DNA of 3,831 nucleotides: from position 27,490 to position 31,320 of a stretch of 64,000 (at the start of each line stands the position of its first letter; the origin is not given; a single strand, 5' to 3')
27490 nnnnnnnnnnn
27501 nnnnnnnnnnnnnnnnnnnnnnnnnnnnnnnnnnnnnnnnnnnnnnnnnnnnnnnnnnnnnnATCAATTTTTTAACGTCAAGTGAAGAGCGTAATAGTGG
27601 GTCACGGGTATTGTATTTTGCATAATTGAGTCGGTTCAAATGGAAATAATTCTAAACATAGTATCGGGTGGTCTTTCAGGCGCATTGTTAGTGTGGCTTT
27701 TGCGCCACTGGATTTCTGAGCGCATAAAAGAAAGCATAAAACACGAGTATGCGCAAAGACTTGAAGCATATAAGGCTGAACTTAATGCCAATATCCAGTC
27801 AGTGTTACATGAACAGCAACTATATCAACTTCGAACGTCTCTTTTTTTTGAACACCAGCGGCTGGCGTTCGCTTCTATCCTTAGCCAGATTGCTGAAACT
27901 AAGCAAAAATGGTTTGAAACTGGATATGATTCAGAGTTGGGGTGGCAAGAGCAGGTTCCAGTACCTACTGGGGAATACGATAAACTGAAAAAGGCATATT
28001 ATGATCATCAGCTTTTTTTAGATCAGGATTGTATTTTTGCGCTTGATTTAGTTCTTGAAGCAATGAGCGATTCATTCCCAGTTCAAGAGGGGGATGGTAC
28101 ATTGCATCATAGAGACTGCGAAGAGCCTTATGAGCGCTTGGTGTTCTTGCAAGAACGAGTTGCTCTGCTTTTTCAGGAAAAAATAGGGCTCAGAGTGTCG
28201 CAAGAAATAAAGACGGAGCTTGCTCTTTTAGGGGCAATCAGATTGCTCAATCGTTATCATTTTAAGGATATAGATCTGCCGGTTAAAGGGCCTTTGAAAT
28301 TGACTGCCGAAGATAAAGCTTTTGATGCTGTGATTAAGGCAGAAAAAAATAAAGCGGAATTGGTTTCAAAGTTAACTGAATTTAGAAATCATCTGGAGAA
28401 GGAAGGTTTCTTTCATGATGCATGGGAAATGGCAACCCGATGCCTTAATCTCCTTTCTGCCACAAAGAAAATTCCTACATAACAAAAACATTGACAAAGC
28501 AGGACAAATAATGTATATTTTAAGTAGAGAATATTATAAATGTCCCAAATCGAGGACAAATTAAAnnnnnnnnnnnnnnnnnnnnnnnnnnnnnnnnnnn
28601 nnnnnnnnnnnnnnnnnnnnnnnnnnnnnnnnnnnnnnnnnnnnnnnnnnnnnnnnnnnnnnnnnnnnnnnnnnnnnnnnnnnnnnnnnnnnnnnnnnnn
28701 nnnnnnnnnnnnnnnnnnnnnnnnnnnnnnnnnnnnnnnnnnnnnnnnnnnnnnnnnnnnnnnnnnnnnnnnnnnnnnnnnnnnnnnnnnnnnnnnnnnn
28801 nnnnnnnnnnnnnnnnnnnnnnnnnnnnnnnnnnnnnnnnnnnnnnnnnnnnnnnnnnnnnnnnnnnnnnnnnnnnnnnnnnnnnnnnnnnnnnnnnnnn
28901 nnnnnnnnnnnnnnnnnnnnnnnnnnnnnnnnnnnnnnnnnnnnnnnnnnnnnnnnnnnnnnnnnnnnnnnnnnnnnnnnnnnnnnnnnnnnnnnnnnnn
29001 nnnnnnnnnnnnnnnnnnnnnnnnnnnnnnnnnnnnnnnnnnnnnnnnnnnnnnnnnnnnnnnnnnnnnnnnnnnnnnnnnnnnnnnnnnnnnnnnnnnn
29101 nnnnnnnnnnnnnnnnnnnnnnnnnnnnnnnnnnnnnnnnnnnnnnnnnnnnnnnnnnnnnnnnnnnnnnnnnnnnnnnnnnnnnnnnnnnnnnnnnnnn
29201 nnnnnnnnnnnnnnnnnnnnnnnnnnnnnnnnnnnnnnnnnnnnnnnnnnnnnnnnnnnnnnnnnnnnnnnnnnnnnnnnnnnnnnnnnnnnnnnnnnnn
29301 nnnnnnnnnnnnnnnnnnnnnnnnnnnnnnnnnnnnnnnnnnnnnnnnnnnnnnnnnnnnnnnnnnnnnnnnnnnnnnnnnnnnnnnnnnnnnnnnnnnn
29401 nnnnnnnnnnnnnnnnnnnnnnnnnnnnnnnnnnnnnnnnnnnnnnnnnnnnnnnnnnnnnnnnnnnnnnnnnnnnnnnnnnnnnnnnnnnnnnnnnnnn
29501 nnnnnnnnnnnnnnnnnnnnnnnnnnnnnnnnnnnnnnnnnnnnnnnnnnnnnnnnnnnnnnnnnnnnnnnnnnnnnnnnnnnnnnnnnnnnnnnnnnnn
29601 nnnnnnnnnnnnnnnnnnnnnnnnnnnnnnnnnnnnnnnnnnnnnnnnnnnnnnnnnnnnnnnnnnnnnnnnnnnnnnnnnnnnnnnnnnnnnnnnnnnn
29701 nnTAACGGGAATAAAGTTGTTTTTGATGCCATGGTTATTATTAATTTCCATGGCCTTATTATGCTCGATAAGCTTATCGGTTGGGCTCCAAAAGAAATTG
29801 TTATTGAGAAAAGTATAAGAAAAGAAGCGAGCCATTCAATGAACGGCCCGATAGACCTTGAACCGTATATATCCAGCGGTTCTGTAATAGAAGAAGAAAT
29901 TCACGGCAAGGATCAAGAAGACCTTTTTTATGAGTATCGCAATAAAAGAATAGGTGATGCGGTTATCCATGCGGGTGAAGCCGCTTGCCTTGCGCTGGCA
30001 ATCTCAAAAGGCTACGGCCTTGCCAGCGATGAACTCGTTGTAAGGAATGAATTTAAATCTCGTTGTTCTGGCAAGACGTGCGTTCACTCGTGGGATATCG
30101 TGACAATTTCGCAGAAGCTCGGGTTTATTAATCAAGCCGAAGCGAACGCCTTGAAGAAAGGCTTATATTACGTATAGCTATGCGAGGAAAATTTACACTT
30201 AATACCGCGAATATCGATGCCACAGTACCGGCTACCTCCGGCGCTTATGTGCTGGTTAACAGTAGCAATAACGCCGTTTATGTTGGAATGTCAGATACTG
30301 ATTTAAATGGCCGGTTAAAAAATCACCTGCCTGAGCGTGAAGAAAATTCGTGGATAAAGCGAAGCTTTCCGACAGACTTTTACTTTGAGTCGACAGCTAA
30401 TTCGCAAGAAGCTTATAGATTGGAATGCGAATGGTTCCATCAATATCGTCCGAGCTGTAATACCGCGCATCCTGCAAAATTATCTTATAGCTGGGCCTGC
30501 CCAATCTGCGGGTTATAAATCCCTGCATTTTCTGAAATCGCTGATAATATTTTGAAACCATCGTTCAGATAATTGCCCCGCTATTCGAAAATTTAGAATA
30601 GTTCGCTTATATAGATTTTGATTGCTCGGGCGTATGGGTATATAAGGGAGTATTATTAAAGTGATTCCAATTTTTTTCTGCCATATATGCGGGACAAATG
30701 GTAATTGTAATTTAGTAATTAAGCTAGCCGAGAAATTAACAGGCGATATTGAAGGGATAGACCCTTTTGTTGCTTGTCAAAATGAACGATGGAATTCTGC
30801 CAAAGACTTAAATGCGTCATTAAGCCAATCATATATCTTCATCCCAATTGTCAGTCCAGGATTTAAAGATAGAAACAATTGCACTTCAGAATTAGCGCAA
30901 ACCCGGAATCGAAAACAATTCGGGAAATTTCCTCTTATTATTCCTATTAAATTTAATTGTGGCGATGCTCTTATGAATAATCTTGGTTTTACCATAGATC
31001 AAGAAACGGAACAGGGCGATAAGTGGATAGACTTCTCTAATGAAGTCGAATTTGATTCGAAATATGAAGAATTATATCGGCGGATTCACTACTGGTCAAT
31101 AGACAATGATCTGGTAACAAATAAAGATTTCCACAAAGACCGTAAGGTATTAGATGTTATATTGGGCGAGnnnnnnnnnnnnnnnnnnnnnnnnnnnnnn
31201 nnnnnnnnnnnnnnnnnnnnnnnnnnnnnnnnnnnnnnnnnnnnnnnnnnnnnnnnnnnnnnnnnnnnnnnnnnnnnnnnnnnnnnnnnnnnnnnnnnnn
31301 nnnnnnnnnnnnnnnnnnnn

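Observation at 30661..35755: Candidate new defence block: 1094-aa protein with an N-terminal TIR-like domain plus a 593-aa unknown partner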

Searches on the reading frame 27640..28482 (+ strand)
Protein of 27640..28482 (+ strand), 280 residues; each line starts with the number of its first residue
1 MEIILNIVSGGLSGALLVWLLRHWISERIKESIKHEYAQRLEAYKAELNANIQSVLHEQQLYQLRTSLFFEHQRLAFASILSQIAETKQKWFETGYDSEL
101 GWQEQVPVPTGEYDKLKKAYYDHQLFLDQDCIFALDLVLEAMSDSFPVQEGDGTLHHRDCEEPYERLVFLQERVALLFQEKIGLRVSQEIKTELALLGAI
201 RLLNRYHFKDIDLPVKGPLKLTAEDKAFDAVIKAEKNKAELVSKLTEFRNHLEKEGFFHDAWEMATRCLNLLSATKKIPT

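Call 6: search_protein_families(library=pfam, proteins=[window:27640-28482:+], max_evalue=0.1)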
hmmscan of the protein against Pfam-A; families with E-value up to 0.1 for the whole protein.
window:27640-28482:+ (280 aa): 1 family
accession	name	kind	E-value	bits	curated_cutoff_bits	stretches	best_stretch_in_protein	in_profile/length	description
PF20861.2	Isd_H_B_linker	-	0.036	14.7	27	0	25-57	30-62/63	Iron-regulated surface determinant protein H/B, linker domain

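Call 7: search_protein_families(library=padloc, proteins=[window:27640-28482:+], max_evalue=0.1)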
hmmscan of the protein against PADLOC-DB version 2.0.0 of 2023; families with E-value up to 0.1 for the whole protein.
window:27640-28482:+ (280 aa): 0 families

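Call 80: search_protein_families(library=ncbifam, proteins=[window:27640-28482:+], max_evalue=0.01)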
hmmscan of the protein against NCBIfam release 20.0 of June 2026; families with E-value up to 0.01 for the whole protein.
window:27640-28482:+ (280 aa): 0 families

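Call 81: search_protein_families(library=phrogs, proteins=[window:27640-28482:+], max_evalue=0.01)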
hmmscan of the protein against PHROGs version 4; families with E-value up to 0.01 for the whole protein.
window:27640-28482:+ (280 aa): 0 families

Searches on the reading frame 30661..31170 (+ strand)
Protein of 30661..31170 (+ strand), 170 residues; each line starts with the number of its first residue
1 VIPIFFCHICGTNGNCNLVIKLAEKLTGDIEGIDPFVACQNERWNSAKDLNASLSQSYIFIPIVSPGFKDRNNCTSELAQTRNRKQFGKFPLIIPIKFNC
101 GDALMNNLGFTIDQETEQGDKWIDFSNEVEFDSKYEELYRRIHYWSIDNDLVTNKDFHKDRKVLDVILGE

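Call 44: search_solved_structures(query=A3, max_evalue=0.1, show_alignments=2)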
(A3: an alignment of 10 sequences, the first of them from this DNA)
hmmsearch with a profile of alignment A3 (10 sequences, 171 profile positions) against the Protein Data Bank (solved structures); distinct sequences matched with E-value up to 0.1: 9.
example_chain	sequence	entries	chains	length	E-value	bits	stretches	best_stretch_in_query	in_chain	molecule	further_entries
7vu8_B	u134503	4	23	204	1.9e-05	27.9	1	50-103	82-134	Flax rust resistance protein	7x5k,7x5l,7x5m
3ozi_A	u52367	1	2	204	2.2e-05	27.7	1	50-104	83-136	L6tr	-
7xoz_B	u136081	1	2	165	0.00067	22.8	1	26-104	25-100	ADP-ribosyl cyclase/cyclic ADP-ribose hydrolase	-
7xoz_A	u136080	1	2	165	0.0007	22.8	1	27-104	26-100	ADP-ribosyl cyclase/cyclic ADP-ribose hydrolase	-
4c6r_A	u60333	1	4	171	0.001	22.2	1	30-113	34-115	DISEASE RESISTANCE PROTEIN RPS4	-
4c6t_B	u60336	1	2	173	0.001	22.2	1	30-113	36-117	DISEASE RESISTANCE PROTEIN RPS4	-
9mud_K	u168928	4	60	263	0.024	17.8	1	48-106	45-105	Cat1 (CRISPR associated TIR 1) pentagonal filament | Cat1 (CRISPR associated TIR 1) pentagonal filament assembly | Cat1 (CRISPR-associated TIR 1)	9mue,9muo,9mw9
7crb_A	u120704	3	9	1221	0.032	17.3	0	30-102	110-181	NAD+ hydrolase (NADase)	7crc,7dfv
5h3c_A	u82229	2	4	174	0.038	17.1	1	48-108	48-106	Protein SUPPRESSOR OF npr1-1, CONSTITUTIVE 1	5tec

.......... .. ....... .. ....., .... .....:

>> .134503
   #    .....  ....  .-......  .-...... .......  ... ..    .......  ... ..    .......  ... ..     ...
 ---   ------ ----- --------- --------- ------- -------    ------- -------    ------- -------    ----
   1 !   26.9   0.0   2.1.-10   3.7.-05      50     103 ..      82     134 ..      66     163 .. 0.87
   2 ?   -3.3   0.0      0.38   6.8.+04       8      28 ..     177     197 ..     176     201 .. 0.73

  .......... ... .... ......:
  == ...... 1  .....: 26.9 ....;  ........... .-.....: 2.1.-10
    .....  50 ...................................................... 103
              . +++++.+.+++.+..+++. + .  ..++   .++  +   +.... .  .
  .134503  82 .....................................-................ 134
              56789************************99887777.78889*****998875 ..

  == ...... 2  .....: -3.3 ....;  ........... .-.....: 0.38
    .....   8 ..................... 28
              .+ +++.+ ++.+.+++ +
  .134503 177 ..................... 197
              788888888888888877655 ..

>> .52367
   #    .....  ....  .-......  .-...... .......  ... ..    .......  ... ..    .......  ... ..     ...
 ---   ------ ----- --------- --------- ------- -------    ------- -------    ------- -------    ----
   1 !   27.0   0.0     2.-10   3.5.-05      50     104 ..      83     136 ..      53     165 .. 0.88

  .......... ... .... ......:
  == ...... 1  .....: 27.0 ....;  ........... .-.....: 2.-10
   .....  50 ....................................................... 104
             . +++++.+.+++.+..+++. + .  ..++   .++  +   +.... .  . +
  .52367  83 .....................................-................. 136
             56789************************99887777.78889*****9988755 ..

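Call 56: predict_structure(alignment_id=A3)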
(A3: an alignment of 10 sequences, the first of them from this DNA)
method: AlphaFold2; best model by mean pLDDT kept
length: 170 residues; sequences in the alignment: 10
mean_pLDDT: 86.0   pTM: 0.82
mean pLDDT of the five models: 86.0, 85.4, 82.8, 82.1, 81.3
residues with pLDDT >= 90: 102; 70-90: 48; 50-70: 12; < 50: 8
segments of 3 or more residues with pLDDT < 50: 158-161
pLDDT, mean of each block of 10 residues (from residue 1): 93 83 93 89 83 93 94 93 86 95 92 78 93 96 89 56 55
secondary structure, 60 per line:
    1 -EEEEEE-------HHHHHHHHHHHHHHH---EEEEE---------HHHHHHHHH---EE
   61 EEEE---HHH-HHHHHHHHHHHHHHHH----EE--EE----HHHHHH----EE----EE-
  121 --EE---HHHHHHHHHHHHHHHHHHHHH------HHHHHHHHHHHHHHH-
elements in order: E2-7 H15-29 E33-37 H47-55 E59-64 H72-87 H102-107 H128-148 H155-169

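Call 59: fold_search(model_id=the predicted structure, library=pdb)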
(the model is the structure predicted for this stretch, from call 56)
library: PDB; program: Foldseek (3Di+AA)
matches with E <= 10: 1324; with E <= 0.001: 14
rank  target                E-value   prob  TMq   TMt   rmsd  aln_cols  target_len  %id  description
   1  4w8g                  1.3e-04  1.00  0.51  0.67   4.7       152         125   19  Crystal structure of the TIR domain of the Toll-related Receptor TRR-2 from the lower metazoan Hydra magnipapillata (cry (released 2015-09-09)
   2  7uxu_A                1.8e-04  1.00  0.60  0.74   3.9       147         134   18  CryoEM structure of the TIR domain from AbTir in complex with 3AD (released 2022-09-07)
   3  5uzb_A                1.8e-04  1.00  0.60  0.69   3.4       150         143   13  Cryo-EM structure of the MAL TIR domain filament (released 2017-07-26)
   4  3ozi_B                1.8e-04  1.00  0.46  0.46   7.9       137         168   18  Crystal structure of the TIR domain from the flax disease resistance protein L6 (released 2011-04-27)
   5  7crc_B                2.0e-04  1.00  0.51  0.10  10.9       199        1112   16  Cryo-EM structure of plant NLR RPP1 tetramer in complex with ATR1 (released 2020-12-16)
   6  7dfv_B                2.1e-04  1.00  0.49  0.17   2.8       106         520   18  Cryo-EM structure of plant NLR RPP1 tetramer core part (released 2020-12-16)
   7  4w8h_A                2.4e-04  1.00  0.54  0.70   4.1       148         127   21  Crystal structure of the TIR domain of the Toll-related Receptor TRR-2 from the lower metazoan Hydra magnipapillata (c (released 2015-09-09)
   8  7vu8                  2.4e-04  1.00  0.47  0.47   8.1       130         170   19  L7-Tir domain with bound ligand (released 2022-06-01)
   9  4c6t_D                3.8e-04  1.00  0.50  0.51   3.3       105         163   16  Crystal structure of the RPS4 and RRS1 TIR domain heterodimer (released 2014-05-28)
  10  4c6r_A                4.3e-04  1.00  0.47  0.50   3.5       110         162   17  Crystal structure of the TIR domain from the Arabidopsis Thaliana disease resistance protein RPS4 (released 2014-05-28)
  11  7rx1_A                4.6e-04  1.00  0.59  0.58   7.0       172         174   13  Crystal structure of the TIR domain from the grapevine disease resistance protein RUN1 (released 2021-10-13)
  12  8isy_B                4.9e-04  1.00  0.62  0.26  10.1       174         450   17  Cryo-EM structure of free-state Crt-SPARTA (released 2023-10-18)
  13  7xoz_A                9.0e-04  1.00  0.50  0.51   2.7       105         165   19  Crystal structure of RPPT-TIR (released 2023-11-08)
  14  7xoz_B                9.6e-04  1.00  0.51  0.52   2.9       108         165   18  Crystal structure of RPPT-TIR (released 2023-11-08)
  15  7dfv_A                1.0e-03  1.00  0.46  0.17   4.0       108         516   19  Cryo-EM structure of plant NLR RPP1 tetramer core part (released 2020-12-16)
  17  3ozi_A                1.2e-03  1.00  0.46  0.46   3.7       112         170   21  Crystal structure of the TIR domain from the flax disease resistance protein L6 (released 2011-04-27)
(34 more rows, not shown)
